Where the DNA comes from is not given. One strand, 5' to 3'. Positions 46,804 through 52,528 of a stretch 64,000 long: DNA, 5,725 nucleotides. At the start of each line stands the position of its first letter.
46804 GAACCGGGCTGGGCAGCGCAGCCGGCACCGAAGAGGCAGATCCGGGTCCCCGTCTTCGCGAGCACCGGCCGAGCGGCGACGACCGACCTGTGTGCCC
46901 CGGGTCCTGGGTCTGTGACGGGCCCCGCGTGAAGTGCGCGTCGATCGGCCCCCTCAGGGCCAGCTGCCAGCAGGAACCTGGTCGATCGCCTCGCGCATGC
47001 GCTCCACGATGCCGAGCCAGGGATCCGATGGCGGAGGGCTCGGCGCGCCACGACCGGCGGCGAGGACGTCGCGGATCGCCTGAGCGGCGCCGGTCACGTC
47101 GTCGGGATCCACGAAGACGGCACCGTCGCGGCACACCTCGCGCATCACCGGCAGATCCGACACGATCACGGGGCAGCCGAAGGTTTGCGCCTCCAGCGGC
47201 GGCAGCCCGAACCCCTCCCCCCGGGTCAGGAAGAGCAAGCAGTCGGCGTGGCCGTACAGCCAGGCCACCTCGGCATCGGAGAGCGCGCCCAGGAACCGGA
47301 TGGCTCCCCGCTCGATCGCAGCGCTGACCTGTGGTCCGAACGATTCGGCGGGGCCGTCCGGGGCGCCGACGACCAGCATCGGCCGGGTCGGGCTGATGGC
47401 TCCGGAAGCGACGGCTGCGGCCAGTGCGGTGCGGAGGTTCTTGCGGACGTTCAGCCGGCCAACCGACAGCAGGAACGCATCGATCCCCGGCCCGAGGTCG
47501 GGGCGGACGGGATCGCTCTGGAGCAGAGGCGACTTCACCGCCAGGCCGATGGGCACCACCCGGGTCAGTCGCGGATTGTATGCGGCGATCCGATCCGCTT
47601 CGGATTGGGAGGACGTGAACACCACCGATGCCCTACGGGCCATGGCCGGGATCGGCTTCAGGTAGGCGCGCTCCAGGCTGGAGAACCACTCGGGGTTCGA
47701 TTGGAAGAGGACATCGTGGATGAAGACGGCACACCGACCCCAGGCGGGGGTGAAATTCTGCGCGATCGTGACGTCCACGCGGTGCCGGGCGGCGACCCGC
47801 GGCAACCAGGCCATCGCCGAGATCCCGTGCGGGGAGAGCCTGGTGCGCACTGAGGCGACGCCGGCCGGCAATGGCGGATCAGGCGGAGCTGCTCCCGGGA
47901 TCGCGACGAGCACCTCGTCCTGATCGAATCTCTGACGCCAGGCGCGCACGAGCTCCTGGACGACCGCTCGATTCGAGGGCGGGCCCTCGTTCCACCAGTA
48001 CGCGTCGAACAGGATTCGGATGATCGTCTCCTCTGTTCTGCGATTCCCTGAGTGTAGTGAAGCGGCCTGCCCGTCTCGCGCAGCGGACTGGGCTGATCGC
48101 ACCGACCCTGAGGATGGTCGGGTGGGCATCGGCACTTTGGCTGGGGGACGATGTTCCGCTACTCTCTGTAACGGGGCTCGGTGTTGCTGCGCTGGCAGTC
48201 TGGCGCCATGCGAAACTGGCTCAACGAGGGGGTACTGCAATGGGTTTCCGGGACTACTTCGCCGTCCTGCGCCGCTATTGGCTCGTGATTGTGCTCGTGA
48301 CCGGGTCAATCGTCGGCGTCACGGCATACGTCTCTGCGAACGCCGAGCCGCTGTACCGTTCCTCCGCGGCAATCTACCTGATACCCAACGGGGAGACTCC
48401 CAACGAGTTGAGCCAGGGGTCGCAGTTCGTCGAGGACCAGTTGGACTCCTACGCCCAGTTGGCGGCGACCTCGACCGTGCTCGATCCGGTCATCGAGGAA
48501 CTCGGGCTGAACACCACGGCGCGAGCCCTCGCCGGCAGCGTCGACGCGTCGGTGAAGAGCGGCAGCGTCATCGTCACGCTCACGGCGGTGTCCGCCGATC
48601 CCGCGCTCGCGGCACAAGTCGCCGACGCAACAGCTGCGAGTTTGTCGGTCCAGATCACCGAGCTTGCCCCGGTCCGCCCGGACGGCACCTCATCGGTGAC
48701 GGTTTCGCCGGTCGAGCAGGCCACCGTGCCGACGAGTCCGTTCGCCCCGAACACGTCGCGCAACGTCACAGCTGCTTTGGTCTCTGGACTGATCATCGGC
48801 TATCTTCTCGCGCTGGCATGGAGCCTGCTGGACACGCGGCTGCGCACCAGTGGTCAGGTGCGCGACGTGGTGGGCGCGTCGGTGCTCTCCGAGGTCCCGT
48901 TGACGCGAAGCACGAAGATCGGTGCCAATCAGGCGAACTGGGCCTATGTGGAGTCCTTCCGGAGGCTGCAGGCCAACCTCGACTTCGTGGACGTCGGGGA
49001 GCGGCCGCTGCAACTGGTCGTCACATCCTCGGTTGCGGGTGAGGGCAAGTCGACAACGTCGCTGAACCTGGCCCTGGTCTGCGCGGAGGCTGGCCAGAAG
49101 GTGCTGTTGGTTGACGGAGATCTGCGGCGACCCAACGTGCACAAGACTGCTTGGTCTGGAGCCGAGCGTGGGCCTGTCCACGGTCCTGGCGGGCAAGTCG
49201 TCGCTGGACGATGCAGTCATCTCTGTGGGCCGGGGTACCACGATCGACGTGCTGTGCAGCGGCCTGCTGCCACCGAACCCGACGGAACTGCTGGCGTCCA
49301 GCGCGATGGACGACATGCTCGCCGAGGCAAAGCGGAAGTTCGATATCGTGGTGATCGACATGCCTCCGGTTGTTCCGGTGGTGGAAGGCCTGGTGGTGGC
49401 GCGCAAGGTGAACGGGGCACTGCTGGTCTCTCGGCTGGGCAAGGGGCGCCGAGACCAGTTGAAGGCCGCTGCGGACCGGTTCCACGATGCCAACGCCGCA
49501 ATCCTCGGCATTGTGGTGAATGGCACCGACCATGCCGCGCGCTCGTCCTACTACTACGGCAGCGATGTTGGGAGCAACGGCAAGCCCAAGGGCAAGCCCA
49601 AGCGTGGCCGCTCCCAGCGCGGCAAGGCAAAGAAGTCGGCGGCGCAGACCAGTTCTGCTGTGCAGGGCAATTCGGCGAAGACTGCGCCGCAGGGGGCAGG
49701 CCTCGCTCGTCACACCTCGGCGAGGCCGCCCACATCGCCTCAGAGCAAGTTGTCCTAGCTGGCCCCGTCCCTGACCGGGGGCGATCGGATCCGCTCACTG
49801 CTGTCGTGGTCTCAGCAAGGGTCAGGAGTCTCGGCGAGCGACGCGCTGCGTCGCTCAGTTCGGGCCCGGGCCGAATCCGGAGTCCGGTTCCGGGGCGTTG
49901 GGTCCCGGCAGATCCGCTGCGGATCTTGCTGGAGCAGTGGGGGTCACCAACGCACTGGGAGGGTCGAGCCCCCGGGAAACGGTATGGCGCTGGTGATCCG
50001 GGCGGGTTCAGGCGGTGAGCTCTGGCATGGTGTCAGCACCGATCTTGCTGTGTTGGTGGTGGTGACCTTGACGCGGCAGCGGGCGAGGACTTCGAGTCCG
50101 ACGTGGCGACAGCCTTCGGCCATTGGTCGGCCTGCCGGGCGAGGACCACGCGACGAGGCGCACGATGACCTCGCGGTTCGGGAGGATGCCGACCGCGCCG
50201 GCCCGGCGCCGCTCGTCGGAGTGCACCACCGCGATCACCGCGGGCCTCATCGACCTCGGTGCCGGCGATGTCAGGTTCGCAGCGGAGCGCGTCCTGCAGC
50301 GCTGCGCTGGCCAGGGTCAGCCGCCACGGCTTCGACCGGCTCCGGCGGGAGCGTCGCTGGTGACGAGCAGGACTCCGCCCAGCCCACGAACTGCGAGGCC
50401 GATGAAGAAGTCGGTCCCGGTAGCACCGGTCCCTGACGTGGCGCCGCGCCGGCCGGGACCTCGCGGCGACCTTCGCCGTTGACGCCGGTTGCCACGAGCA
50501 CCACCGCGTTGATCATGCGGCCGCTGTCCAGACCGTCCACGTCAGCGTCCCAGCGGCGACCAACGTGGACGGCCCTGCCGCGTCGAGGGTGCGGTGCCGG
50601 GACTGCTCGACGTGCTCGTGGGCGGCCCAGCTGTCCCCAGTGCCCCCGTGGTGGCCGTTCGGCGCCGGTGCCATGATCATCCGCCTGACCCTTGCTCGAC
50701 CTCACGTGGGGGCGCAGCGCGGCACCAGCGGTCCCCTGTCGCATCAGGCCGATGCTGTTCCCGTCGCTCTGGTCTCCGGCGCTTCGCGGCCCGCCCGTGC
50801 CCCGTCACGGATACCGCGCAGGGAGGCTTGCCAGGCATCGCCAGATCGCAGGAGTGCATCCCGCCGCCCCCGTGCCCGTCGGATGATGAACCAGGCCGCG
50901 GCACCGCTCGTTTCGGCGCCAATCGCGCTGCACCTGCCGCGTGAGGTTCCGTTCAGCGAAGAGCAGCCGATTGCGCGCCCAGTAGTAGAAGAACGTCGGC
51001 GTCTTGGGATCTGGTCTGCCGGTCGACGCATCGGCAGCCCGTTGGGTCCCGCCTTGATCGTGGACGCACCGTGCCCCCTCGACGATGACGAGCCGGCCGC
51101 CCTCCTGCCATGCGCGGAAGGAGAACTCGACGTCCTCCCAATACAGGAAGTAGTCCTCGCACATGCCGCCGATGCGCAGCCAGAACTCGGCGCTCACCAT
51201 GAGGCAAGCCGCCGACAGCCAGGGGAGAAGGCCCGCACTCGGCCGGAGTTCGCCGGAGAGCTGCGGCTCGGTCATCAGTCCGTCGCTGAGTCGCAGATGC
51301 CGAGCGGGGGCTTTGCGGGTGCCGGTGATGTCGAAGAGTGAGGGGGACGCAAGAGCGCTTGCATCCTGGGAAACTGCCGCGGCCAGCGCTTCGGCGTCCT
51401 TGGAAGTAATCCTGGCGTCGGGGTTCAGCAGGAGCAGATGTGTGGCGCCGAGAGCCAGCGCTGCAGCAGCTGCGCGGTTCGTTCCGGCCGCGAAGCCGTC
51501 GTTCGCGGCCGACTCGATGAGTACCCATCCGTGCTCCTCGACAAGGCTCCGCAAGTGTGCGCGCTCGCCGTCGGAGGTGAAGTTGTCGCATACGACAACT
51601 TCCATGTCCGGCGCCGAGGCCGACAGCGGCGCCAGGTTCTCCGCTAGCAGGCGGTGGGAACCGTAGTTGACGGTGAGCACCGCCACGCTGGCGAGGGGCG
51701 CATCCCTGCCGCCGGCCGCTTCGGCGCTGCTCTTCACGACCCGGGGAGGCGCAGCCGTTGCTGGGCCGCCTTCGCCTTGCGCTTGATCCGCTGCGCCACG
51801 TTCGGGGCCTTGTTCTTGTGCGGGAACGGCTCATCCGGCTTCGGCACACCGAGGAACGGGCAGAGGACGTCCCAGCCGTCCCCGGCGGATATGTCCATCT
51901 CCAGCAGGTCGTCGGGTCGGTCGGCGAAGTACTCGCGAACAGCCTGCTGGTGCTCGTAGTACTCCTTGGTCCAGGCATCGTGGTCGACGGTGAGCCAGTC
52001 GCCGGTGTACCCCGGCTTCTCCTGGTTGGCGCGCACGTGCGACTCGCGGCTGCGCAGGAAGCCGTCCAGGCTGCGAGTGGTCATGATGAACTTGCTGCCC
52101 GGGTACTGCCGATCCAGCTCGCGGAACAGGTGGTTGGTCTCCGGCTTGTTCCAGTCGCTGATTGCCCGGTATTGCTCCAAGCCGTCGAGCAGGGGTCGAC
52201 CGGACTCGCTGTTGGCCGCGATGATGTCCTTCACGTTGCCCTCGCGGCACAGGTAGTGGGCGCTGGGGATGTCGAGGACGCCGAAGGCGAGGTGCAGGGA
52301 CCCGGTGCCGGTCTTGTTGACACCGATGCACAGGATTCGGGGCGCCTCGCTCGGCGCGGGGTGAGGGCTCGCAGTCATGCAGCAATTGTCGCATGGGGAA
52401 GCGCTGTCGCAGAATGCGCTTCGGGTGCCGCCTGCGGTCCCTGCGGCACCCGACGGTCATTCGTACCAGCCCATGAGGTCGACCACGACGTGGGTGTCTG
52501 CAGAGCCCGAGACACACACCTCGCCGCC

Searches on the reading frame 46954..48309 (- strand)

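Call 77: search_protein_families(library=pfam, proteins=[window:46954-48309:-], max_evalue=0.001)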
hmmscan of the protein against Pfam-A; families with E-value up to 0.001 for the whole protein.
window:46954-48309:- (451 aa): 5 families
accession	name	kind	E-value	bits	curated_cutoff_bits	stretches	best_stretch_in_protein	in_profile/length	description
PF00534.26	Glycos_transf_1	-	7e-20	71.7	26.4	1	277-417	15-157/172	Glycosyl transferases group 1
PF13692.12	Glyco_trans_1_4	-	2.5e-17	63.9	27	1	280-417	4-141/142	Glycosyl transferases group 1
PF20706.3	GT4-conflict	-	1.9e-07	30.8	26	1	250-385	173-312/385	Family 4 Glycosyltransferase in conflict systems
PF13579.12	Glyco_trans_4_4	-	4.3e-07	30.8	29.7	1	115-255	5-156/158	Glycosyl transferase 4-like domain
PF13439.12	Glyco_transf_4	-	3.5e-06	27.6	28.5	1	116-255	7-165/170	Glycosyltransferase Family 4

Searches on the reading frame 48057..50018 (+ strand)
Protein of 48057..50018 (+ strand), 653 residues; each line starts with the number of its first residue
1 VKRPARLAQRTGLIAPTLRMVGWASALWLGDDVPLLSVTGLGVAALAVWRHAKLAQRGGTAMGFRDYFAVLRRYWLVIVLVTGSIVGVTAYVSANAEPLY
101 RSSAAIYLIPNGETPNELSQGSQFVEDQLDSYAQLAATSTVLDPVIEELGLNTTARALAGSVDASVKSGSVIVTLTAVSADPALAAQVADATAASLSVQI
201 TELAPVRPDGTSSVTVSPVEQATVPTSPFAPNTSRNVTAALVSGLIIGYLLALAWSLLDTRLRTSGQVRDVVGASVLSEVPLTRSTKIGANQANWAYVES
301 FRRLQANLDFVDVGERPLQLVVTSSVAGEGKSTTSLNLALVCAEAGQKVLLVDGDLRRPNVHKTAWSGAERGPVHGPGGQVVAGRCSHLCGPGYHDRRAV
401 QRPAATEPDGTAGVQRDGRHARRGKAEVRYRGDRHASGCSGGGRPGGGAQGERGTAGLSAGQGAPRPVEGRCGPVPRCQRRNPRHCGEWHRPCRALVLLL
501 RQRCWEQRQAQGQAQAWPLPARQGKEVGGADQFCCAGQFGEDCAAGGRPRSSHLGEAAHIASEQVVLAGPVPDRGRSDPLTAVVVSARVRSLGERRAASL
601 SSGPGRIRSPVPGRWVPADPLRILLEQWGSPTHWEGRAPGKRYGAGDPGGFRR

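Call 77: search_protein_families(library=pfam, proteins=[window:48057-50018:+], max_evalue=0.001)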
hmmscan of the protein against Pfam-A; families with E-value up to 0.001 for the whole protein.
window:48057-50018:+ (653 aa): 4 families
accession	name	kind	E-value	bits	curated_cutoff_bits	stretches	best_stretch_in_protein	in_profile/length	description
PF01656.29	CbiA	-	3.6e-06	27.4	25.4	1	321-362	2-43/125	CobQ/CobB/MinD/ParA nucleotide binding domain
PF13614.12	AAA_31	-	4e-05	24.1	27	1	327-356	11-40/177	AAA domain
PF10609.15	ParA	-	0.00011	22.1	27.1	1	320-363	6-49/246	NUBPL iron-transfer P-loop NTPase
PF02706.20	Wzz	-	0.00035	21.3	25.5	1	65-148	6-90/91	Chain length determinant protein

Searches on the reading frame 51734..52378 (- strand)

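Call 77: search_protein_families(library=pfam, proteins=[window:51734-52378:-], max_evalue=0.001)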
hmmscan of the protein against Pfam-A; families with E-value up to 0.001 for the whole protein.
window:51734-52378:- (214 aa): 1 family
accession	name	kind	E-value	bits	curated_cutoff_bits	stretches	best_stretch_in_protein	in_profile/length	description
PF17784.7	Sulfotransfer_4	-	3.1e-27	96.3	22.8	2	132-191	156-212/215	Sulfotransferase domain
